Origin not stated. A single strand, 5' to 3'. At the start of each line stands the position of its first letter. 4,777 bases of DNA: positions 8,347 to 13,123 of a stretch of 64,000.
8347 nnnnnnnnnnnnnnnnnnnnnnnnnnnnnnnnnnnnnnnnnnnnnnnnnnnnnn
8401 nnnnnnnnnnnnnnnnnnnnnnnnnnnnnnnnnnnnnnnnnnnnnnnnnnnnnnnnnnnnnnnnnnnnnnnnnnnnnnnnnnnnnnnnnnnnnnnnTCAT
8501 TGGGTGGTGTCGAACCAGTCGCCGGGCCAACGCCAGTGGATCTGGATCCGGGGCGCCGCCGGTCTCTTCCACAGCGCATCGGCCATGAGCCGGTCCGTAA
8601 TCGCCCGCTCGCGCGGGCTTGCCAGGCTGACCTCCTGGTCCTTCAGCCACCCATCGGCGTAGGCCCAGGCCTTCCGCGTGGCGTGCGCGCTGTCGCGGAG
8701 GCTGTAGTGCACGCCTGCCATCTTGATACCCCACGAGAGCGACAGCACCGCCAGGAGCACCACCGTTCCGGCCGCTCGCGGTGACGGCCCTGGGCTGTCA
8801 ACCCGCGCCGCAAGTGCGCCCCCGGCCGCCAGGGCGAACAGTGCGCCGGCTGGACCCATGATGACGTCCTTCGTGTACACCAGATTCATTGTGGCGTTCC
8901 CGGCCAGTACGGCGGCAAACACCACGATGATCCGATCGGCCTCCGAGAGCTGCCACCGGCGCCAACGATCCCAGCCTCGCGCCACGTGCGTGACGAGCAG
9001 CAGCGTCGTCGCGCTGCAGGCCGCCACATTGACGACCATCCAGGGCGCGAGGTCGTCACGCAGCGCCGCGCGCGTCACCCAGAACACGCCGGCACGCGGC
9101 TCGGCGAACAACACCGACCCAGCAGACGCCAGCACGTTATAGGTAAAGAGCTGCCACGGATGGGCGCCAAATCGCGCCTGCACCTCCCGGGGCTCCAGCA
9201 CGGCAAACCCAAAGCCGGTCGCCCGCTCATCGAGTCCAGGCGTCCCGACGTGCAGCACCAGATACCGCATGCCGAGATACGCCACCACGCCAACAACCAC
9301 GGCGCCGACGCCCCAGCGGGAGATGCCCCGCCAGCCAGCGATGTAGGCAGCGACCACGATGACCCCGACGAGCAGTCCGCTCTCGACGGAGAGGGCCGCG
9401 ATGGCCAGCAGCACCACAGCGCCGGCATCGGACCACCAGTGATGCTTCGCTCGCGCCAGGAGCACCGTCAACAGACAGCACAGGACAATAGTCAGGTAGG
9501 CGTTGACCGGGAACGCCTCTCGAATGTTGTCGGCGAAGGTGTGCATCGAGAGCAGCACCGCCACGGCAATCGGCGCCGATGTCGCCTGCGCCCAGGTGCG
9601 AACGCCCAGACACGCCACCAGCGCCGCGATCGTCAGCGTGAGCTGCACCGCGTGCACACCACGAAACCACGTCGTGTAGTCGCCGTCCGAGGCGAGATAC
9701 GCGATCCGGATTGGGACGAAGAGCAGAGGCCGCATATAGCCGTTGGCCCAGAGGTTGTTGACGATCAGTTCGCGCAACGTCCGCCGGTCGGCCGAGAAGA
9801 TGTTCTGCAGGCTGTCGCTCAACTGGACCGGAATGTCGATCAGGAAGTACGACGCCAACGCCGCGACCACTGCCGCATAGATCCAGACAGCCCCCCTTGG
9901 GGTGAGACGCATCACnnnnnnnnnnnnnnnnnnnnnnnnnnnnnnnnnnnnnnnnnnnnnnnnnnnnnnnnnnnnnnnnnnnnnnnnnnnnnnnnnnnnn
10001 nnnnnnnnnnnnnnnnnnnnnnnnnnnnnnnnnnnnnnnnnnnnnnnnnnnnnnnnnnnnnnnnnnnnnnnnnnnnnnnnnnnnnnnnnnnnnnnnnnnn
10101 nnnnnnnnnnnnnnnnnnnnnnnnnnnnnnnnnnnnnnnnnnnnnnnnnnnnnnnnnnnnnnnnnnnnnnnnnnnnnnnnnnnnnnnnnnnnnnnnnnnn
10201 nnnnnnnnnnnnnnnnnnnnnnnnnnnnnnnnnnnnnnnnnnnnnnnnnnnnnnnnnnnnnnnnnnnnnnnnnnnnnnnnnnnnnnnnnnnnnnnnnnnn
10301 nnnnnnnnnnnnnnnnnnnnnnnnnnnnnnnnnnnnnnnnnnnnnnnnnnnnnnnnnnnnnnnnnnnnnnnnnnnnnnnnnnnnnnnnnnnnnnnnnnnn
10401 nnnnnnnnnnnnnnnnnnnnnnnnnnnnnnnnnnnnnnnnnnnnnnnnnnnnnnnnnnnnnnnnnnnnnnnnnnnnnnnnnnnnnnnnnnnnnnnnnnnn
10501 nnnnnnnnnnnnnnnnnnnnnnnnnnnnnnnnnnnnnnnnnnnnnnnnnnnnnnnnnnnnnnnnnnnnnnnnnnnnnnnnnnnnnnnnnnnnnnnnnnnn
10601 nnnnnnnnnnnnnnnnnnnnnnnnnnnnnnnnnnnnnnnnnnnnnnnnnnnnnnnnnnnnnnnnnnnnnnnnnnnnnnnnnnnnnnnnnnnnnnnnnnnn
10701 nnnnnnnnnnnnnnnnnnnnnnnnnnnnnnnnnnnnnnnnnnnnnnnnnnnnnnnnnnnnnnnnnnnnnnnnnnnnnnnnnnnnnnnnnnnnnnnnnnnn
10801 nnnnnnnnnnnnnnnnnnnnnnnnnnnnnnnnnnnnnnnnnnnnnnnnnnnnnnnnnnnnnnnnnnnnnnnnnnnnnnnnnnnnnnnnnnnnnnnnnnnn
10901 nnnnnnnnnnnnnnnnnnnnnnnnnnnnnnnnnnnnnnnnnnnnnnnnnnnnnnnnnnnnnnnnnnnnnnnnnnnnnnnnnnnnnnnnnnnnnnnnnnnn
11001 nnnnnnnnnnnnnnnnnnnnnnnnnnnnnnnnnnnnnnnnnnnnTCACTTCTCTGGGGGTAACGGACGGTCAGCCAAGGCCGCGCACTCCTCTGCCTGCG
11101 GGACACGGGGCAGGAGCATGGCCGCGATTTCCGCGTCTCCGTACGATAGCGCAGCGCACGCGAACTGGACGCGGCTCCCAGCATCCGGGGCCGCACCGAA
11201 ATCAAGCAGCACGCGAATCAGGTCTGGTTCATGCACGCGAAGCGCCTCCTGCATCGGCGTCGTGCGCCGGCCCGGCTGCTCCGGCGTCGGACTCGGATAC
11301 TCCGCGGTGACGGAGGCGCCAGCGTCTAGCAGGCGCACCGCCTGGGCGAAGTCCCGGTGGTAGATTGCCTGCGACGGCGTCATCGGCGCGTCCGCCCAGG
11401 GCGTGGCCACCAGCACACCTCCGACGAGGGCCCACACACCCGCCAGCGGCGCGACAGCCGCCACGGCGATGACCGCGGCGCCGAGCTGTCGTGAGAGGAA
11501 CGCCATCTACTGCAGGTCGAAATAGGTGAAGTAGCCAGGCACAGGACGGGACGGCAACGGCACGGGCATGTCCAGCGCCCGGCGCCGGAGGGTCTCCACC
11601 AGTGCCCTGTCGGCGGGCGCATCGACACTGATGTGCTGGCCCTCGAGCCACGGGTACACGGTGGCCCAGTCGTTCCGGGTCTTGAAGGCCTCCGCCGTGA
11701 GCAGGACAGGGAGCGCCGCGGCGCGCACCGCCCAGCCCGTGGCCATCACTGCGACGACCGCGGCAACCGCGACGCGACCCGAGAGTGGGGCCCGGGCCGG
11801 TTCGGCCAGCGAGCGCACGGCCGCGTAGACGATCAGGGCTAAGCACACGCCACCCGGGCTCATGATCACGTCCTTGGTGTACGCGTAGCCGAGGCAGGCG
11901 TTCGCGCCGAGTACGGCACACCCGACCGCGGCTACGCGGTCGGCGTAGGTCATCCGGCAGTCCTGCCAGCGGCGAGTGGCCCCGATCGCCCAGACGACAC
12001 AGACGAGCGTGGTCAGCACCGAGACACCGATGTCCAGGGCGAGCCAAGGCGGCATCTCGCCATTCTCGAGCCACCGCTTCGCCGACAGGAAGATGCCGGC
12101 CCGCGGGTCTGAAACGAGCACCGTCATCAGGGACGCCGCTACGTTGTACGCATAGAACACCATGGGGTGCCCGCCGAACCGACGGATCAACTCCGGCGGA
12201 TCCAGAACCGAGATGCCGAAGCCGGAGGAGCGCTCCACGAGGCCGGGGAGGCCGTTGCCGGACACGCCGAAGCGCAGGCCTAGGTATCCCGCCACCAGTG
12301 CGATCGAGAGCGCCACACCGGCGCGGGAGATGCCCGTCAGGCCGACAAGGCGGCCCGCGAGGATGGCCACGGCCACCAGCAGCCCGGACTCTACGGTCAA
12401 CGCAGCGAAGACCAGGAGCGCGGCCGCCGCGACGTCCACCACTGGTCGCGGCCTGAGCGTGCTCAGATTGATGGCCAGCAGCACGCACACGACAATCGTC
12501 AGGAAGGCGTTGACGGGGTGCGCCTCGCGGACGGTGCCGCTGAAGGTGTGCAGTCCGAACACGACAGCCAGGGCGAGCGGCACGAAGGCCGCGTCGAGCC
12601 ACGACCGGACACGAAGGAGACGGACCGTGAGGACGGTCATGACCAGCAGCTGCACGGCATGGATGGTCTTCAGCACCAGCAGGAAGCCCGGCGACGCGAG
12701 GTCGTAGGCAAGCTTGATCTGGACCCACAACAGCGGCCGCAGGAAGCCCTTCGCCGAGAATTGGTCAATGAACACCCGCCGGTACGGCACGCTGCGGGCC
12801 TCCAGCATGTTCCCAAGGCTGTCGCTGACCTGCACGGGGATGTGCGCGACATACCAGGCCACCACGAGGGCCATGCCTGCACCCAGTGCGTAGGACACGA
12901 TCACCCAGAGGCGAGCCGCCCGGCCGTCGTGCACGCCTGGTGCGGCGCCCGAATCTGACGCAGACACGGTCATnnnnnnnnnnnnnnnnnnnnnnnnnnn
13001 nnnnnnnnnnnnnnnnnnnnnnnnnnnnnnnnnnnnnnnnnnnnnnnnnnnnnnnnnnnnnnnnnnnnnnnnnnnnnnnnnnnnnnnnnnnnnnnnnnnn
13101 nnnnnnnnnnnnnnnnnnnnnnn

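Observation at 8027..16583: Triplicated cassette: a polytopic membrane protein of about 470-490 aa paired with a signal-anchored ankyrin-like partner of about 150 aa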

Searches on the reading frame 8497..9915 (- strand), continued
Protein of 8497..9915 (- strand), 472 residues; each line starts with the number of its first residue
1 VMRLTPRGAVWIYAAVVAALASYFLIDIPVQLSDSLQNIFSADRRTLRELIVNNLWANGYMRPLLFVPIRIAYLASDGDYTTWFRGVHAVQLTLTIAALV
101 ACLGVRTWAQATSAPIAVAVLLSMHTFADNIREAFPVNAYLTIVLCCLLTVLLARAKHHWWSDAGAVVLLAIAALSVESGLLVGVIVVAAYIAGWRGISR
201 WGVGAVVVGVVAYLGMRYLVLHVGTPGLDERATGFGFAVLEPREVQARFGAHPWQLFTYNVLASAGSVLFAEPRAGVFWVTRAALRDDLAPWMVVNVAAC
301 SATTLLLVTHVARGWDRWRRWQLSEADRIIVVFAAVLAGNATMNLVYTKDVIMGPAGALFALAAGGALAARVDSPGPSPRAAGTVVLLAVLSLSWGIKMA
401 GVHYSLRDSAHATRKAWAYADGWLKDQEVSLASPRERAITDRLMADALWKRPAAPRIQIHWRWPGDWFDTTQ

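Call 75: search_solved_structures(query=L058:5105-5986:+, max_evalue=0.001)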
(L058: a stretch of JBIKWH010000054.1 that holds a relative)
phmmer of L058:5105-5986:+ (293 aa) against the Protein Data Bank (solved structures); distinct sequences matched with E-value up to 0.001: 19.
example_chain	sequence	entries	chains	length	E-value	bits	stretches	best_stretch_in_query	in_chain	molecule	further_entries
8vxh_A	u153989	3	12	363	1.1e-11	47.8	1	46-154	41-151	Undecaprenyl-phosphate 4-deoxy-4-formamido-L-arabinose transferase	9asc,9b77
9bhc_C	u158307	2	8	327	1.3e-11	47.6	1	46-154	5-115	Undecaprenyl-phosphate 4-deoxy-4-formamido-L-arabinose transferase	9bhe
9hwj_A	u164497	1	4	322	3.9e-10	42.7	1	47-155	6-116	Undecaprenyl-phosphate 4-deoxy-4-formamido-L-arabinose transferase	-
2z87_A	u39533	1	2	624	7.5e-10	41.8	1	42-125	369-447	Chondroitin synthase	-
2z86_A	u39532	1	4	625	7.6e-10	41.8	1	42-125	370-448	Chondroitin synthase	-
5mlz_A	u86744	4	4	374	3.1e-09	39.8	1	51-258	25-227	Dolichol monophosphate mannose synthase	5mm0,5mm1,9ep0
6yv7_B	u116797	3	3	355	1.5e-07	34.2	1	48-148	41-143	Glycosyl transferase, family 2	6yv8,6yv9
6yv7_A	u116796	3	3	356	1.6e-07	34.2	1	48-148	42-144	Glycosyl transferase, family 2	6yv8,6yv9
4y6n_A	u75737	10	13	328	1.2e-05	28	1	49-157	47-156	Glucosyl-3-phosphoglycerate synthase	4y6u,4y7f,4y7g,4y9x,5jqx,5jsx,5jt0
3e25_A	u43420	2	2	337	1.3e-05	27.9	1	49-157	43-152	Putative uncharacterized protein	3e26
4ddz_A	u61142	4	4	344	1.3e-05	27.9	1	49-157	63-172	GLUCOSYL-3-PHOSPHOGLYCERATE SYNTHASE (GpgS) | Glucosyl-3-phosphoglycerate synthase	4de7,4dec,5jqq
5hea_A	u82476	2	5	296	3.1e-05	26.7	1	50-142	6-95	Putative glycosyltransferase (GalT1)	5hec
3bcv_A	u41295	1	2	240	3.3e-05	26.6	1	49-141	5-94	Putative glycosyltransferase protein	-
5ekp_C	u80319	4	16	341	7.9e-05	25.3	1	51-149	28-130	Uncharacterized glycosyltransferase sll0501 | Glycosyltransferase sll0501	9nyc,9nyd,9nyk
5eke_A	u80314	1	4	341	7.9e-05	25.3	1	51-149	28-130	Uncharacterized glycosyltransferase sll0501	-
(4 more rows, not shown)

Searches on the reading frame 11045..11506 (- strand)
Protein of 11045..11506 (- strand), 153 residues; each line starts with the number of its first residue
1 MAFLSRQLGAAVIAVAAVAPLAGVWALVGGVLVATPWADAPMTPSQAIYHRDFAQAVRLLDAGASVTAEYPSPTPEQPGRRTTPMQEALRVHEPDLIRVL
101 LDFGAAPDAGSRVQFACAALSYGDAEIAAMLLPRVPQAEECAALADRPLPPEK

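Call 9: search_protein_families(library=pfam, proteins=[window:11045-11506:-], max_evalue=1)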
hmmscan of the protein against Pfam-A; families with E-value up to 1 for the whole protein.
window:11045-11506:- (153 aa): 3 families
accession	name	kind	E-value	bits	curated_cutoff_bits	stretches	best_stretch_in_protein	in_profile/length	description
PF00023.36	Ank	-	0.014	16.1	21.1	0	83-109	4-30/33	Ankyrin repeat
PF12796.13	Ank_2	-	0.14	13.2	27.3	1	55-133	11-81/90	Ankyrin repeats (3 copies)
PF13606.12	Ank_3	-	0.22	12.7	22.3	0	83-108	4-29/30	Ankyrin repeat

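Call 10: search_protein_families(library=ncbifam, proteins=[window:11045-11506:-], max_evalue=1)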
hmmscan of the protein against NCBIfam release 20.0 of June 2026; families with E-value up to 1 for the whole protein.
window:11045-11506:- (153 aa): 1 family
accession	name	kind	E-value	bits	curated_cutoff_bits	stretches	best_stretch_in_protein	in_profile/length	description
NF043020.1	T4SS_AnkD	equivalog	0.022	13.7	500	0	82-128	82-128/426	Dot/Icm T4SS effector AnkD/LegA15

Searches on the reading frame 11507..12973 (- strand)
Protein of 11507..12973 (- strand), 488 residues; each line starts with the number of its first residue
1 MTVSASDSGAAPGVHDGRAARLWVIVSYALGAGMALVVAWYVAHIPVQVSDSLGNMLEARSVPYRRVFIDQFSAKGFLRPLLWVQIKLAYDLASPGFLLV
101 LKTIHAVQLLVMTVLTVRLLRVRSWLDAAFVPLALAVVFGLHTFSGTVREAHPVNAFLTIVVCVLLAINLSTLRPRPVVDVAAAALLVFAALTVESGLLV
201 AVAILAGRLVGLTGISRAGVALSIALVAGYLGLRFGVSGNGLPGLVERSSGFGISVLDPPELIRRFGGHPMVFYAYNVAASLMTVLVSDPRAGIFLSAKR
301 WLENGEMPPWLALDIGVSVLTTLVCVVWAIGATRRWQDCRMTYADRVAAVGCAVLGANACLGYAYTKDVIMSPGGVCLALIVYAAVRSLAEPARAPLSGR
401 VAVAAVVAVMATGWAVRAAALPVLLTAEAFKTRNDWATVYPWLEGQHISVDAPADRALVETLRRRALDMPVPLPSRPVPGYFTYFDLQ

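Call 9: search_protein_families(library=pfam, proteins=[window:11507-12973:-], max_evalue=1)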
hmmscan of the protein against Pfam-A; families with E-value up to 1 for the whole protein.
window:11507-12973:- (488 aa): 0 families

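Call 10: search_protein_families(library=ncbifam, proteins=[window:11507-12973:-], max_evalue=1)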
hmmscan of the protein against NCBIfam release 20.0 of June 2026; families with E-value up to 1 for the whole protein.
window:11507-12973:- (488 aa): 1 family
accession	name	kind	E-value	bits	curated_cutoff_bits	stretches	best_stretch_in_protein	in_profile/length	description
NF041798.1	Ced_CedA2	equivalog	0.0048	17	80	1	357-388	13-44/50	Ced DNA import system-associated protein CedA2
